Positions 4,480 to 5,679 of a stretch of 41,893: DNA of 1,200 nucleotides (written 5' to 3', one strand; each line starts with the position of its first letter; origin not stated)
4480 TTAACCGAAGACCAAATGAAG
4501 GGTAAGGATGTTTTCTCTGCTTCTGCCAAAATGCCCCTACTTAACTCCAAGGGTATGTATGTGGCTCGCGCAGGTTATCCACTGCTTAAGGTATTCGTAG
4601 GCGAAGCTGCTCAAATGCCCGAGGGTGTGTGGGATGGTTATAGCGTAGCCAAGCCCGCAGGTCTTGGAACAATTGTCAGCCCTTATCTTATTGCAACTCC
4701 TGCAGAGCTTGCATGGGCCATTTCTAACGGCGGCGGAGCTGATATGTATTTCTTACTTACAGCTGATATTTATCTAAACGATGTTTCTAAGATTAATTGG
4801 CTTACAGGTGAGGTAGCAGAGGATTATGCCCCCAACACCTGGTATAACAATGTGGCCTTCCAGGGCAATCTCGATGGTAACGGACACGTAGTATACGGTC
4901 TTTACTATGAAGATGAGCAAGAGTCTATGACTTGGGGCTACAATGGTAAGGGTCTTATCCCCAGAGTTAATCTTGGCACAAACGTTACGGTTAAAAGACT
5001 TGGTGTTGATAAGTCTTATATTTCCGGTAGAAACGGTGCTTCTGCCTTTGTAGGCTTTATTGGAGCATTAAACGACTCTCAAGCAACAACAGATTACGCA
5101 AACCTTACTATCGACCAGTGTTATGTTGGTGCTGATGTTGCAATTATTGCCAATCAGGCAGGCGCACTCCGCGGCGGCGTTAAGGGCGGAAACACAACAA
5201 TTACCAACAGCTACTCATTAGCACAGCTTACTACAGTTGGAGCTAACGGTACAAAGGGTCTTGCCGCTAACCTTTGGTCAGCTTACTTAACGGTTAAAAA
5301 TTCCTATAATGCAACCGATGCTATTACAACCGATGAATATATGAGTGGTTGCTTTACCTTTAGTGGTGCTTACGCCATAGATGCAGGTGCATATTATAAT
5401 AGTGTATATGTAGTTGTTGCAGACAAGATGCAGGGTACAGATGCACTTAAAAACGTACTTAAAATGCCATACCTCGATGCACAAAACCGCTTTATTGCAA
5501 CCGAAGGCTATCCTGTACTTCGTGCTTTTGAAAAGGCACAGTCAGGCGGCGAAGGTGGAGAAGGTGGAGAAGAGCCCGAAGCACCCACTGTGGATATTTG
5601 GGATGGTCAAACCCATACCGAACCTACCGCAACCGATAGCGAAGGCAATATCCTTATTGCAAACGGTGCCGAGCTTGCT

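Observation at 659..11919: Tandem array of three GH16 paralogs, two of them fused to long runs of an unassigned beta-helix-like module and an internal dockerin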

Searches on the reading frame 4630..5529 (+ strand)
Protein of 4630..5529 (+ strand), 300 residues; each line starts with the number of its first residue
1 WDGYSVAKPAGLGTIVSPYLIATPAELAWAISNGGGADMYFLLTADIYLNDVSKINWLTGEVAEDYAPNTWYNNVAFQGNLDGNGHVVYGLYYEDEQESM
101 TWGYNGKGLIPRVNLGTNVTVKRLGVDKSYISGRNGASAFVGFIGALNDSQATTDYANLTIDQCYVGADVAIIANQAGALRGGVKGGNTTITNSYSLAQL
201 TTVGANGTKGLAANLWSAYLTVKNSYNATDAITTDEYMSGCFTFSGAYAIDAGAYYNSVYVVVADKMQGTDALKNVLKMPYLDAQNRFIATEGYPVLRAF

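Call 7: search_protein_families(library=pfam, proteins=[window:4630-5529:+], max_evalue=10)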
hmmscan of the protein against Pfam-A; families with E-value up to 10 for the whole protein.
seq(300 aa): 1 family
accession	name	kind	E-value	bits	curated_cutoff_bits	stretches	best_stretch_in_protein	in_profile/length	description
PF24593.1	DUF7617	-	0.086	13.3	27.4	1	201-260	32-88/128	Domain of unknown function (DUF7617)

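Call 30: predict_structure(alignment_id=A2)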
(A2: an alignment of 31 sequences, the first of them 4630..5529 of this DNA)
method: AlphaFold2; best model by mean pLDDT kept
length: 300 residues; sequences in the alignment: 31
mean_pLDDT: 95.7   pTM: 0.94
mean pLDDT of the five models: 95.7, 95.4, 95.3, 94.8, 94.7
residues with pLDDT >= 90: 275; 70-90: 19; 50-70: 6; < 50: 0
segments of 3 or more residues with pLDDT < 50: none
pLDDT, mean of each block of 10 residues (from residue 1): 97 98 99 97 99 98 98 97 99 80 92 98 99 96 96 93 99 97 97 99 93 95 98 85 95 91 97 97 97 98
secondary structure, 60 per line:
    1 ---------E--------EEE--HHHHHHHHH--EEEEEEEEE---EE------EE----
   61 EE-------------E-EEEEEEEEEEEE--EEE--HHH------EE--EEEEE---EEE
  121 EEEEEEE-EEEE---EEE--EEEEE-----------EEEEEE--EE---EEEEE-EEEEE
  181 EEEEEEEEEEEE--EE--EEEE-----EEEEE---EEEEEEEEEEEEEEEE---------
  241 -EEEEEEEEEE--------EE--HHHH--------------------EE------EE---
elements in order: E19-21 H24-32 E35-43 E78-89 E92-94 E110-114 E118-127 E129-132 E136-138 E141-145 E157-162 E170-174 E176-192 E199-202 E208-212 E216-231 E242-251 H264-267
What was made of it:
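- On GLUG-type beta-helix superfamily (3N6Z-like): The model has pLDDT 95.7 and pTM 0.94 (call 30).
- The AlphaFold model has pLDDT 95.7 (call 30).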

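Call 33: fold_search(model_id=the predicted structure, library=pdb)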
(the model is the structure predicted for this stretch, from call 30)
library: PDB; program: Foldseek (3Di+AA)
matches with E <= 10: 145; with E <= 0.001: 1
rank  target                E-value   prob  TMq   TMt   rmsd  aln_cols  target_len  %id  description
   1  3n6z                  1.8e-06  1.00  0.43  0.39   9.1       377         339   15  Crystal structure of a putative immunoglobulin A1 protease (BACOVA_03286) from Bacteroides ovatus at 1.30 A resolution (released 2010-07-21)
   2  1jta                  1.4e-02  0.77  0.31  0.27  12.7       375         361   11  Crystal Structure of Pectate Lyase A (C2 form) (released 2002-06-19)
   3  1pcl                  2.8e-02  0.35  0.24  0.22  13.8       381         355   12  UNUSUAL STRUCTURAL FEATURES IN THE PARALLEL BETA-HELIX IN PECTATE LYASES (released 1995-02-14)
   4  1qcx                  3.9e-02  0.63  0.30  0.26  12.2       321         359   13  PECTIN LYASE B (released 1999-05-19)
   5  1jrg_A                5.2e-02  0.47  0.31  0.28  13.2       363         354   11  Crystal Structure of the R3 form of Pectate Lyase A, Erwinia chrysanthemi (released 2002-06-19)
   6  1ooc_A                1.2e-01  0.33  0.28  0.25  12.1       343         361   10  Mutations in the T1.5 loop of pectate lyase A (released 2004-03-16)
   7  1jrg_B                2.4e-01  0.20  0.28  0.26  13.6       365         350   10  Crystal Structure of the R3 form of Pectate Lyase A, Erwinia chrysanthemi (released 2002-06-19)
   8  4pmh                  2.7e-01  0.08  0.19  0.17  13.5       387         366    9  The structure of rice weevil pectin methyl esterase (released 2014-11-12)
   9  1pxz_A                3.2e-01  0.18  0.26  0.24  12.8       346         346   10  1.7 Angstrom Crystal Structure of jun a 1, the major allergen from cedar pollen (released 2004-11-16)
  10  7xzb_A                3.2e-01  0.16  0.27  0.20  12.9       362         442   11  Mutant (Y242A) of the N-terminal domain of fucoidan lyase FdlA (released 2022-09-28)
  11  5ny0                  3.8e-01  0.16  0.23  0.21  13.5       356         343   10  L. reuters 100-23 SRRP (released 2018-03-21)
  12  6kfn                  4.0e-01  0.23  0.29  0.29  12.1       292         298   15  Crystal structure of alginate lyase from Paenibacillus sp. str. FPU-7 (released 2019-10-30)
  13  7xzc_B                4.0e-01  0.13  0.24  0.19  12.3       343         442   11  Mutant (R240A) of the N-terminal domain of fucoidan lyase FdlA (released 2022-09-28)
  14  7xzd_B                4.4e-01  0.13  0.24  0.19  12.4       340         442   10  Mutant (F179A) of the N-terminal domain of fucoidan lyase FdlA (released 2022-09-28)
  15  1idk                  4.6e-01  0.28  0.32  0.28  12.3       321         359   14  PECTIN LYASE A (released 1997-10-15)
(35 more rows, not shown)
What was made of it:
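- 4630..5529 (+): Gene 2 module 4, the module that was modelled: right-handed parallel beta-helix, pLDDT 95.7. Calls 30, 33
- On GLUG-type beta-helix superfamily (3N6Z-like): All other hits are beta-helix proteins (call 33).
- The Foldseek top hit is 3N6Z (E 1.8e-6, probability 1.0), and all other hits are right-handed beta-helices (call 33). Second-tier Foldseek hits are pectate and pectin lyases, fucoidan lyase and alginate lyases (call 33).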
